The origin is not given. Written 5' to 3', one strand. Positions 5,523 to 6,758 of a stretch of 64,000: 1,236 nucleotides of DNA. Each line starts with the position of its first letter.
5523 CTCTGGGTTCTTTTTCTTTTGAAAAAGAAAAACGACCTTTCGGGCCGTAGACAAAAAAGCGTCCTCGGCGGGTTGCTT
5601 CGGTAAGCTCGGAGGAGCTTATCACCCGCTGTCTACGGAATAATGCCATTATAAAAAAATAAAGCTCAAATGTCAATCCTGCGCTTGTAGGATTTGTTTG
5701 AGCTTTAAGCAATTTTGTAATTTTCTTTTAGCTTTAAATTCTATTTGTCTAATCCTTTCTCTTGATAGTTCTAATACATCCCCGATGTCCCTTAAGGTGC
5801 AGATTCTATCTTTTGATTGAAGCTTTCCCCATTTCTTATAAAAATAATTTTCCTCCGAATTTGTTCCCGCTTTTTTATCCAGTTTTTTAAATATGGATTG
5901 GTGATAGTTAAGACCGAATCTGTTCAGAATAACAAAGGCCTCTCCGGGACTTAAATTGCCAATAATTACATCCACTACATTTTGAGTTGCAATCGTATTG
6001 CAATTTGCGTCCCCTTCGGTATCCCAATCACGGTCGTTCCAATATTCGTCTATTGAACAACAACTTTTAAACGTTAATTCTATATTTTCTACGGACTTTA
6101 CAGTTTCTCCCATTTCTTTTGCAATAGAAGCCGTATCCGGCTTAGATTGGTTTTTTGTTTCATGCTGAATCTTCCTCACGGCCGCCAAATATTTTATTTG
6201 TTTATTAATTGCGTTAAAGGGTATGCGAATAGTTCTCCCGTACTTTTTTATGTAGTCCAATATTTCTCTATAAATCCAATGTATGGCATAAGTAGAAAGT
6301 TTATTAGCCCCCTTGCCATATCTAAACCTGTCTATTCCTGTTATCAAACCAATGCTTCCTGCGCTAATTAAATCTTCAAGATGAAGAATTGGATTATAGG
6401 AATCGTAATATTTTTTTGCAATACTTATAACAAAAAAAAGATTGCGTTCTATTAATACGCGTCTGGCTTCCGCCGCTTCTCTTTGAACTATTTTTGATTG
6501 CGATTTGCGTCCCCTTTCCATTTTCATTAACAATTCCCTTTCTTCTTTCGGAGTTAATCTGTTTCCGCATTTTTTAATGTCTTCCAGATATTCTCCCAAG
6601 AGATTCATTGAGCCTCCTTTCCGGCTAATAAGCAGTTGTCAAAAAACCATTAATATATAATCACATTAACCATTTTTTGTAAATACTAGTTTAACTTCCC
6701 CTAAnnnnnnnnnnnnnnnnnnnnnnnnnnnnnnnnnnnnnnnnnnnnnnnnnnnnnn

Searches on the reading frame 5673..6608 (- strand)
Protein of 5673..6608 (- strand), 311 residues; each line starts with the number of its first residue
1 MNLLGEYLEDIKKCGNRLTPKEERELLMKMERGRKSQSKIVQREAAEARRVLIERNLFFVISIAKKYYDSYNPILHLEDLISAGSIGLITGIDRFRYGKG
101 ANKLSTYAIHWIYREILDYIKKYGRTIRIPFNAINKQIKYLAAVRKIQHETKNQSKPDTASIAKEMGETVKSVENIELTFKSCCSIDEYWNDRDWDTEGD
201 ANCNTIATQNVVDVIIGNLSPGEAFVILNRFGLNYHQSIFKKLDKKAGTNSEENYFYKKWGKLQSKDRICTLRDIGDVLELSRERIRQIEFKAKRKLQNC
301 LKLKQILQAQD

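Call 9: search_protein_families(library=pfam, proteins=[window:5673-6608:-])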
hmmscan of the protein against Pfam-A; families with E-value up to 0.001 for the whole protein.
window:5673-6608:- (311 aa): 2 families
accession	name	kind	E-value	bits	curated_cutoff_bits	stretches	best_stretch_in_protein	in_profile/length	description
PF04542.20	Sigma70_r2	-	2.9e-13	49.8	24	1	52-125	1-70/71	Sigma-70 region 2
PF04545.22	Sigma70_r4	-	4.1e-08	33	24.1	1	271-298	22-49/50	Sigma-70, region 4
